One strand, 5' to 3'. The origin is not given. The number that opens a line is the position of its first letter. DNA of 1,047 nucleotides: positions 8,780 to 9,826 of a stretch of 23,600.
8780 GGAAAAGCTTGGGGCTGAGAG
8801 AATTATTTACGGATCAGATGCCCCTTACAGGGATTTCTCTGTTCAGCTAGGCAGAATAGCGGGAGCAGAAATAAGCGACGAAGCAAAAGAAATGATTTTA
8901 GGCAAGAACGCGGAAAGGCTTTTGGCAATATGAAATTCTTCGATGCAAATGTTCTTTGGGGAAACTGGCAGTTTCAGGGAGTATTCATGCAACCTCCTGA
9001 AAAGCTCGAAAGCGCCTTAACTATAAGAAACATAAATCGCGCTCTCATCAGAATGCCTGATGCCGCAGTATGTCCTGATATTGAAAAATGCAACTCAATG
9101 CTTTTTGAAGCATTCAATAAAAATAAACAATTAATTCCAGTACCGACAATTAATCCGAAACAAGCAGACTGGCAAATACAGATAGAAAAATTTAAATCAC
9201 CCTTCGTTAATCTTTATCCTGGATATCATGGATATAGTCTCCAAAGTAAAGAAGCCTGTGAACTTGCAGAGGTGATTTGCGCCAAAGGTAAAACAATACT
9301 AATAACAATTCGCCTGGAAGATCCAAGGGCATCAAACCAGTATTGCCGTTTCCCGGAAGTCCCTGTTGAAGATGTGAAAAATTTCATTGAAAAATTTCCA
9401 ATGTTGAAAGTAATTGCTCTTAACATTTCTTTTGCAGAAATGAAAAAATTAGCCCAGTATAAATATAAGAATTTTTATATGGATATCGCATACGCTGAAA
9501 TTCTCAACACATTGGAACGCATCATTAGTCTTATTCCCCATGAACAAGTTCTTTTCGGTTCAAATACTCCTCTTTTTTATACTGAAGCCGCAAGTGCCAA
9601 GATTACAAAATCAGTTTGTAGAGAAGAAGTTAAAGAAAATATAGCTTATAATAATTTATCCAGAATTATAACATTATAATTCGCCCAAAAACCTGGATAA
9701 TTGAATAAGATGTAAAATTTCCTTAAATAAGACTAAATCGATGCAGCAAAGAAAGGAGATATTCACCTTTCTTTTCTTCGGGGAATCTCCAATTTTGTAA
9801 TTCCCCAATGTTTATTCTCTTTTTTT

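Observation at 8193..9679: Active amidohydrolase-2 translationally coupled to a catalytically degenerate paralog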

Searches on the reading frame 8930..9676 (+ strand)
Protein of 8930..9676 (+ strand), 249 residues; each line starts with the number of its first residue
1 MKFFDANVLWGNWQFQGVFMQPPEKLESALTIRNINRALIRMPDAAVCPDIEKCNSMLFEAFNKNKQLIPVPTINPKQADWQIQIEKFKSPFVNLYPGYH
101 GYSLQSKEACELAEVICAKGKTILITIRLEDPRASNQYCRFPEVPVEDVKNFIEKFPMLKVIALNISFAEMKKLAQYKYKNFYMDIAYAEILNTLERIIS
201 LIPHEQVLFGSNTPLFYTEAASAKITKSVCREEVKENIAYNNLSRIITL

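Call 3: search_protein_families(library=pfam, proteins=[window:8930-9676:+], max_evalue=1)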
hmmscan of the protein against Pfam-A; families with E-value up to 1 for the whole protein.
window:8930-9676:+ (249 aa): 1 family
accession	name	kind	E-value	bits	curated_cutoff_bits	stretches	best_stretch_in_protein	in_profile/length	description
PF04909.20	Amidohydro_2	-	0.004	17.4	26.4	1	110-242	128-282/289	Amidohydrolase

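Call 7: search_protein_families(library=ncbifam, proteins=[window:8930-9676:+], max_evalue=0.1)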
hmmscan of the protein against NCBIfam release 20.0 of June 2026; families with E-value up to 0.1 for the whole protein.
window:8930-9676:+ (249 aa): 0 families

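Call 8: find_homologous_proteins(query=window:8930-9676:+, max_evalue=0.001)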
Query window:8930-9676:+ (249 aa): 4 proteins with E <= 0.001 among 212 candidates.
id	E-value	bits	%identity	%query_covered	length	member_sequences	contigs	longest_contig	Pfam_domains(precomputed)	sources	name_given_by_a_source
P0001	9.5e-148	508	100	92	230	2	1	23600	-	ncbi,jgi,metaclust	metaclust:\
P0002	9.2e-111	387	64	99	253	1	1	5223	-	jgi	-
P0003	3.1e-104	366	64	99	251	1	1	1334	-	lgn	-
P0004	1.9e-96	340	60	98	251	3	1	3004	-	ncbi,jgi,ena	ncbi:MAG: hypothetical protein WC082_14500 [Victivallales bacterium]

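Call 10: find_encoding_contigs(protein=P0002, flank=10000)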
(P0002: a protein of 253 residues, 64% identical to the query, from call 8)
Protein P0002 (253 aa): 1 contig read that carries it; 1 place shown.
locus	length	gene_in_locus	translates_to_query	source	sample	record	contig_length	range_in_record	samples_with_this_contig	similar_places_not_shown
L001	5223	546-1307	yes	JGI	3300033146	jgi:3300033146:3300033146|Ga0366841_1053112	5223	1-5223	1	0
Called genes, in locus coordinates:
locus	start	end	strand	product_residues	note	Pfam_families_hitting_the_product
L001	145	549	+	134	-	PF04909:Amidohydro_2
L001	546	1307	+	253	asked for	-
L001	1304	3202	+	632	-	PF24807:WD40_CDC20-Fz (faint)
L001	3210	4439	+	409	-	PF00202:Aminotran_3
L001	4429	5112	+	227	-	PF07963:N_methyl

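Call 11: find_encoding_contigs(protein=P0004, flank=10000)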
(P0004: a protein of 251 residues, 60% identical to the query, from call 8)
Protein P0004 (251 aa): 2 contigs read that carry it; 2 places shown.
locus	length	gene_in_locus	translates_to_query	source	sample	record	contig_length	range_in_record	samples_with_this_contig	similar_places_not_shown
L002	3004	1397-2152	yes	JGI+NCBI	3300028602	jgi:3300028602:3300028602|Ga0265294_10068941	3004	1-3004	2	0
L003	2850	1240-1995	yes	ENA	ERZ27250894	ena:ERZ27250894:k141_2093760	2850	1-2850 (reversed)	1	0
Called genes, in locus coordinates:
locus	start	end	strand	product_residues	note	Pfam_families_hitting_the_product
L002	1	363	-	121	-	PF02311:AraC_binding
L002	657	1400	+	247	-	PF04909:Amidohydro_2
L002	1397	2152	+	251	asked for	-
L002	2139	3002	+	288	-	?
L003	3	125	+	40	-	?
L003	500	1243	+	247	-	PF04909:Amidohydro_2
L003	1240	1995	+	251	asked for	-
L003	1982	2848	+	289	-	?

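Call 19: search_solved_structures(query=A1, max_evalue=1, show_alignments=2)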
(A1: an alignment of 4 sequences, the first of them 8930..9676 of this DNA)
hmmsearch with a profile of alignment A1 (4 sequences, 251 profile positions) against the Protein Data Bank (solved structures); distinct sequences matched with E-value up to 1: 20.
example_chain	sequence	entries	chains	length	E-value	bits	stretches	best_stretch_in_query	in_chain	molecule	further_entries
2mpf_A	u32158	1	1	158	0.2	14.5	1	132-177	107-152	Potassium/sodium hyperpolarization-activated cyclic nucleotide-gated channel 2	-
3otf_A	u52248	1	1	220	0.21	14.5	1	128-178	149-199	Potassium/sodium hyperpolarization-activated cyclic nucleotide-gated channel 4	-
4nvp_A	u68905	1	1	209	0.22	14.4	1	128-177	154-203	Potassium/sodium hyperpolarization-activated cyclic nucleotide-gated channel 4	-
3u11_A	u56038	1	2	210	0.22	14.4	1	128-177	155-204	Potassium/sodium hyperpolarization-activated cyclic nucleotide-gated channel 4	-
8y60_A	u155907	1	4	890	0.23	14.3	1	132-228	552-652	Potassium/sodium hyperpolarization-activated cyclic nucleotide-gated channel 1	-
8t4y_A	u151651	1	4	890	0.23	14.3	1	132-228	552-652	Potassium/sodium hyperpolarization-activated cyclic nucleotide-gated channel 1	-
8t4m_D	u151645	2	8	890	0.23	14.3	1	132-228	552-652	Potassium/sodium hyperpolarization-activated cyclic nucleotide-gated channel 1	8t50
4hbn_A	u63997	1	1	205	0.28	14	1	134-177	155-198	Potassium/sodium hyperpolarization-activated cyclic nucleotide-gated channel 4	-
3u0z_A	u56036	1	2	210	0.3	13.9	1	131-177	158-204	Potassium/sodium hyperpolarization-activated cyclic nucleotide-gated channel 1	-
1q3e_A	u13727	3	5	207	0.32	13.8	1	132-177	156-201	Potassium/sodium hyperpolarization-activated cyclic nucleotide-gated channel 2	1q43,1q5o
3u10_A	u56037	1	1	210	0.33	13.8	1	132-177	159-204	Potassium/sodium hyperpolarization-activated cyclic nucleotide-gated channel 2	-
5khg_A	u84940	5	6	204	0.34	13.8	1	132-177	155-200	Potassium/sodium hyperpolarization-activated cyclic nucleotide-gated channel 2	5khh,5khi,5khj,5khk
7pwe_A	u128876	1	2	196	0.45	13.4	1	129-180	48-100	Ferredoxin-thioredoxin reductase subunit B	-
3bpz_A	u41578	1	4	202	0.47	13.3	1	132-177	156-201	Potassium/sodium hyperpolarization-activated cyclic nucleotide-gated channel 2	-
3ffq_A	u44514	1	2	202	0.48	13.3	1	132-177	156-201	Potassium/sodium hyperpolarization-activated cyclic nucleotide-gated channel 2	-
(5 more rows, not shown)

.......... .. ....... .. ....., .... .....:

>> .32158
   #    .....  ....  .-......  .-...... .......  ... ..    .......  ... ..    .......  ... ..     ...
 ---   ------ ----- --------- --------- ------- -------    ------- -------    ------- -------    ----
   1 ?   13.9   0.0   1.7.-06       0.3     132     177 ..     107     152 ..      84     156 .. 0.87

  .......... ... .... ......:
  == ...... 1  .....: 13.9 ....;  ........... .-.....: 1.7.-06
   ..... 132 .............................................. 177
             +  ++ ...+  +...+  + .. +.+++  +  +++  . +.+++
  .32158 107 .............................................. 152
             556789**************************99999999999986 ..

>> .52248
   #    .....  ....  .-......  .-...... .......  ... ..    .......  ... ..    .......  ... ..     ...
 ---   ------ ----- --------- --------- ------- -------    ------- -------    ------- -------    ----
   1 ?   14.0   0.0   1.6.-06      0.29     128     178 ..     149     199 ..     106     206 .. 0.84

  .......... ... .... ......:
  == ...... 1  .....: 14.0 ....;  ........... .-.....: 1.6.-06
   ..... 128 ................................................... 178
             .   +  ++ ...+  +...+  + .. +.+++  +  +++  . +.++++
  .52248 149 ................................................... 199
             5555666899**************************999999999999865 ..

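Call 22: search_protein_representatives(alignment_id=A1)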
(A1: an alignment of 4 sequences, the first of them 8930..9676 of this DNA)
Query: 4 sequences, 251 profile positions. Proteins with E-value up to 0.001 (for the whole library): 929; up to 1e-10: 449; up to 1e-30: 55. The best 150 are listed.
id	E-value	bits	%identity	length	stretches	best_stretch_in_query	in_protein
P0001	1.7e-128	443.9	-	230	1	20-248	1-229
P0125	1.0e-66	241.6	-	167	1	85-250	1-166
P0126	8.6e-59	215.6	-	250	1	4-248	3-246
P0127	6.6e-51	189.7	-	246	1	4-242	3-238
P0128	4.1e-50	187.2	-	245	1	5-243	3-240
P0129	3.1e-48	181.0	-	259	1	3-248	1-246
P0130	5.1e-48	180.3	-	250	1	4-245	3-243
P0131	7.9e-45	169.8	-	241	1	3-239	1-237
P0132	9.4e-44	166.3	-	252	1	4-244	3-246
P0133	1.0e-42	162.9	-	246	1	3-244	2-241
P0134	4.8e-42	160.7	-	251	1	4-246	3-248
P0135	7.8e-42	160.0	-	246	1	4-247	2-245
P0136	1.6e-41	159.0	-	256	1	4-248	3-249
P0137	1.1e-40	156.3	-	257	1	4-247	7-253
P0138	2.1e-40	155.4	-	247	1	1-248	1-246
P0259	2.4e-22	96.2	-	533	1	4-235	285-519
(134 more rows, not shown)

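Call 47: predict_structure(alignment_id=A4)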
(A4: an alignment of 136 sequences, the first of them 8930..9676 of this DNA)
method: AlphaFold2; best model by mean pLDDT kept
length: 249 residues; sequences in the alignment: 136
mean_pLDDT: 97.2   pTM: 0.93
mean pLDDT of the five models: 97.2, 97.1, 97.1, 96.9, 96.7
residues with pLDDT >= 90: 247; 70-90: 1; 50-70: 1; < 50: 0
segments of 3 or more residues with pLDDT < 50: none
pLDDT, mean of each block of 10 residues (from residue 1): 98 95 97 98 98 98 97 98 98 98 98 98 98 93 97 98 98 95 98 98 98 98 98 98 90
secondary structure, 60 per line:
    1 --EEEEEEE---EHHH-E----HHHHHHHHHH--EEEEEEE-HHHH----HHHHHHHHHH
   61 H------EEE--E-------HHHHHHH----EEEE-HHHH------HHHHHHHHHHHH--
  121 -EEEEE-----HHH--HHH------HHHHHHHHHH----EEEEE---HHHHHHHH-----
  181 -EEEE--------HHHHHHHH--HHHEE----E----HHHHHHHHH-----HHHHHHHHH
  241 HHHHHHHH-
elements in order: E3-9 H23-32 E35-41 H43-46 H51-61 E68-70 H81-87 E92-95 H97-100 H107-118 E122-126 H146-155 E160-164 H168-175 E182-185 H194-201 H218-226 H232-248

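Call 50: fold_search(model_id=the predicted structure, library=pdb)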
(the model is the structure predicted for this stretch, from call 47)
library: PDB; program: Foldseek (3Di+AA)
matches with E <= 10: 1635; with E <= 0.001: 144
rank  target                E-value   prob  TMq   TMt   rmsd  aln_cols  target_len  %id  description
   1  2dvt_D                1.5e-10  1.00  0.72  0.58   5.7       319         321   12  Crystal Structure of 2,6-Dihydroxybenzoate Decarboxylase from Rhizobium (released 2006-09-19)
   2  3s4t_G                2.6e-10  1.00  0.73  0.57   5.0       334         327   12  Crystal structure of putative amidohydrolase-2 (EFI-target 500288)from Polaromonas sp. JS666 (released 2011-08-24)
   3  3s4t_B                4.6e-10  1.00  0.78  0.61   4.9       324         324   12  Crystal structure of putative amidohydrolase-2 (EFI-target 500288)from Polaromonas sp. JS666 (released 2011-08-24)
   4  4qro_G                4.9e-10  1.00  0.77  0.60   5.1       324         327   12  CRYSTAL STRUCTURE of DIHYDROXYBENZOIC ACID DECARBBOXYLASE BPRO_2061 (TARGET EFI-500288) FROM POLAROMONAS SP. JS666 WIT (released 2014-08-06)
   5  4lak_A                5.9e-10  1.00  0.76  0.58   5.0       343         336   12  Crystal structure of Cordyceps militaris IDCase D323N mutant in apo form (released 2013-10-02)
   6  2dvt_C                5.9e-10  1.00  0.75  0.60   5.2       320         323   13  Crystal Structure of 2,6-Dihydroxybenzoate Decarboxylase from Rhizobium (released 2006-09-19)
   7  3s4t_C                5.9e-10  1.00  0.73  0.58   5.5       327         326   11  Crystal structure of putative amidohydrolase-2 (EFI-target 500288)from Polaromonas sp. JS666 (released 2011-08-24)
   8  2dvu_C                6.3e-10  1.00  0.75  0.60   5.1       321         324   13  Crystal Structure of 2,6-Dihydroxybenzoate Decarboxylase Complexed with 2,6-Dihydroxybenzoate (released 2006-09-19)
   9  2dvt_B                7.1e-10  1.00  0.74  0.59   5.5       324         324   12  Crystal Structure of 2,6-Dihydroxybenzoate Decarboxylase from Rhizobium (released 2006-09-19)
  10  4ifk_A                7.6e-10  1.00  0.76  0.59   5.0       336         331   11  Arginines 51 and 239* from a Neighboring Subunit are Essential for Catalysis in a Zinc-dependent Decarboxylase (released 2013-09-18)
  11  2f6k_A                9.1e-10  1.00  0.75  0.62   4.9       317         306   16  Crystal Structure of Amidohydrorolase II; Northeast Structural Genomics Target LpR24 (released 2006-01-10)
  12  3s4t_A                9.1e-10  1.00  0.74  0.57   4.9       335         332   12  Crystal structure of putative amidohydrolase-2 (EFI-target 500288)from Polaromonas sp. JS666 (released 2011-08-24)
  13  4qro_E                1.0e-09  1.00  0.77  0.61   5.1       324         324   11  CRYSTAL STRUCTURE of DIHYDROXYBENZOIC ACID DECARBBOXYLASE BPRO_2061 (TARGET EFI-500288) FROM POLAROMONAS SP. JS666 WIT (released 2014-08-06)
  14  3nur                  1.2e-09  1.00  0.74  0.62   5.9       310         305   11  Crystal structure of a putative amidohydrolase from Staphylococcus aureus (released 2011-07-13)
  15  4dzi_C                1.2e-09  1.00  0.68  0.46   4.8       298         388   12  Crystal structure of amidohydrolase map2389c (target EFI-500390) from Mycobacterium avium subsp. paratuberculosis K-10 (released 2012-03-21)
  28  4ifk_B                4.0e-09  1.00  0.75  0.58   5.5       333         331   10  Arginines 51 and 239* from a Neighboring Subunit are Essential for Catalysis in a Zinc-dependent Decarboxylase (released 2013-09-18)
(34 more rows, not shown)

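Call 57: search_solved_structures(query=A4, max_evalue=0.1)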
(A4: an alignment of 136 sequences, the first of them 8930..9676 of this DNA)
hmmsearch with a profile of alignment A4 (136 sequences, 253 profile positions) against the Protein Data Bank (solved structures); distinct sequences matched with E-value up to 0.1: 29.
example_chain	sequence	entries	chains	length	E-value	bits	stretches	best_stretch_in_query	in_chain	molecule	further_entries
4qs5_A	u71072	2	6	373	2.8e-08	36.4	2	181-250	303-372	Ligw2 Decarboxylase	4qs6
4inf_A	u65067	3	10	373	1e-07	34.6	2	181-250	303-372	METAL-DEPENDENT HYDROLASE | 5-Carboxyvanillate Decarboxylase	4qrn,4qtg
3ij6_A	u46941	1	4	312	1.2e-07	34.3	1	50-250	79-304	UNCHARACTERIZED METAL-DEPENDENT HYDROLASE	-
3cjp_A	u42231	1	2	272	1.4e-07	34.1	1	148-251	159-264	Predicted amidohydrolase, dihydroorotase family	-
3s4t_A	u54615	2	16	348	3.2e-07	33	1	180-251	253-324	Amidohydrolase 2 | Gamma-resorcylate decarboxylase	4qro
3irs_A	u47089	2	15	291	8.1e-07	31.6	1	13-250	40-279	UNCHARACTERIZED PROTEIN BB4693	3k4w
2dvt_A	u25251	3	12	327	3.5e-05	26.2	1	181-251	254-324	Thermophilic reversible gamma-resorcylate decarboxylase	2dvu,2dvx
7wjr_A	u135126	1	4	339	8.4e-05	25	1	180-251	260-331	2,3-dihydroxybenzoate decarboxylase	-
7wmb_A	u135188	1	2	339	8.4e-05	25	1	180-251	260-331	Amidohydrolase 2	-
7wkm_A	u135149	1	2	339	8.4e-05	25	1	180-251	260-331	Amidohydrolase 2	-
7a19_A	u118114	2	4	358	9.7e-05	24.8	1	180-251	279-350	Amidohydrolase 2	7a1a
4icm_A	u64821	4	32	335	0.00043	22.7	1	181-251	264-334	5-carboxyvanillate decarboxylase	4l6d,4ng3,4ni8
7wkl_A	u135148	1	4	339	0.00044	22.7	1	180-251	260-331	Amidohydrolase 2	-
8yt2_A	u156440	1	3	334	0.00098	21.5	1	183-251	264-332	2-amino-3-carboxymuconate 6-semialdehyde decarboxylase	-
4epk_A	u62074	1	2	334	0.00098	21.5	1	183-251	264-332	2-amino-3-carboxymuconate 6-semialdehyde decarboxylase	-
4ifk_A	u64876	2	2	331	0.0011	21.3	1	183-251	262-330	2-amino-3-carboxymuconate 6-semialdehyde decarboxylase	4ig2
4ifk_B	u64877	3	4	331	0.0012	21.3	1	183-251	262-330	2-amino-3-carboxymuconate 6-semialdehyde decarboxylase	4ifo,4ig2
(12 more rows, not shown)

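Call 63: find_encoding_contigs(protein=P0259, flank=8000, max_places=3)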
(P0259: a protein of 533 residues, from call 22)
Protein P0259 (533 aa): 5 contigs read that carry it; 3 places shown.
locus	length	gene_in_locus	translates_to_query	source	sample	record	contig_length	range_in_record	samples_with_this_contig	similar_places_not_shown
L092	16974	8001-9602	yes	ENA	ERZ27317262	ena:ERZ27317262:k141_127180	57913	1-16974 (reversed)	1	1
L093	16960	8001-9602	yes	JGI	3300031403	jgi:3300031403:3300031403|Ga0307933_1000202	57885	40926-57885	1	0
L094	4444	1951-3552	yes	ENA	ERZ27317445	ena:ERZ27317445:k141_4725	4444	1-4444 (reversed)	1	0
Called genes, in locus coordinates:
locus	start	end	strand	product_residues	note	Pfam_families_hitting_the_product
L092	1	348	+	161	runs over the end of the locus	-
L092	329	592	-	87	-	-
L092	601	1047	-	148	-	PF01408:GFO_IDH_MocA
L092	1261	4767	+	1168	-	-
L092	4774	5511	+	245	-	-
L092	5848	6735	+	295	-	PF01408:GFO_IDH_MocA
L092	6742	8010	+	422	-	PF01041:DegT_DnrJ_EryC1, PF01212:Beta_elim_lyase (weak)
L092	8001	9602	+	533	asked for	PF04909:Amidohydro_2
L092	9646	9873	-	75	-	-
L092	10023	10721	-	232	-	-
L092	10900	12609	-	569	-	-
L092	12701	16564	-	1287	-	PF07940:Hepar_II_III_C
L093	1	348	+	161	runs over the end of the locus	-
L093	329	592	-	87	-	-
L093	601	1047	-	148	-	PF01408:GFO_IDH_MocA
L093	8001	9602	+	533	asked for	PF04909:Amidohydro_2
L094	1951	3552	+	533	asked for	PF04909:Amidohydro_2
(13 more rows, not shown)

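Call 68: search_protein_families(library=pfam, alignment_id=A4, max_evalue=0.001)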
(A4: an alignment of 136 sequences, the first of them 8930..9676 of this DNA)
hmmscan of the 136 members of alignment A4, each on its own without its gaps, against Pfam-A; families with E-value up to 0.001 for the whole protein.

A. member 1, window:8930-9676:+ (249 aa): 0 families

B. families by the number of members that match (of 136 scanned): 3 families
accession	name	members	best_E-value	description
PF04909.20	Amidohydro_2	103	2.1e-21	Amidohydrolase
PF10518.14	TAT_signal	1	0.00023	TAT (twin-arginine translocation) pathway signal sequence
PF00583.31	Acetyltransf_1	1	0.00082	Acetyltransferase (GNAT) family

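Call 69: find_homologous_proteins(query=P0259, max_evalue=1e-10)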
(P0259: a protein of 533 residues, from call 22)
Query P0259 (533 aa): 6 proteins with E <= 1e-10 among 8000 candidates.
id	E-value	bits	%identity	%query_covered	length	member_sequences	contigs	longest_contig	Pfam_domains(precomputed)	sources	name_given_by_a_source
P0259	0.0e+0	1221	100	100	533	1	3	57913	PF04909.21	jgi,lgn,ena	-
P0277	8.8e-79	284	34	96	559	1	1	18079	PF04909.21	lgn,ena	-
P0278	4.4e-55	205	43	47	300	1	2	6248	PF04909.21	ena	-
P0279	3.0e-17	81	29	48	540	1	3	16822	PF04909.21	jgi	-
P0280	1.3e-16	79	30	37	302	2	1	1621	PF04909.21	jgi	jgi:hypothetical protein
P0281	2.5e-16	78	31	38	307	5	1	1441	PF04909.21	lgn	-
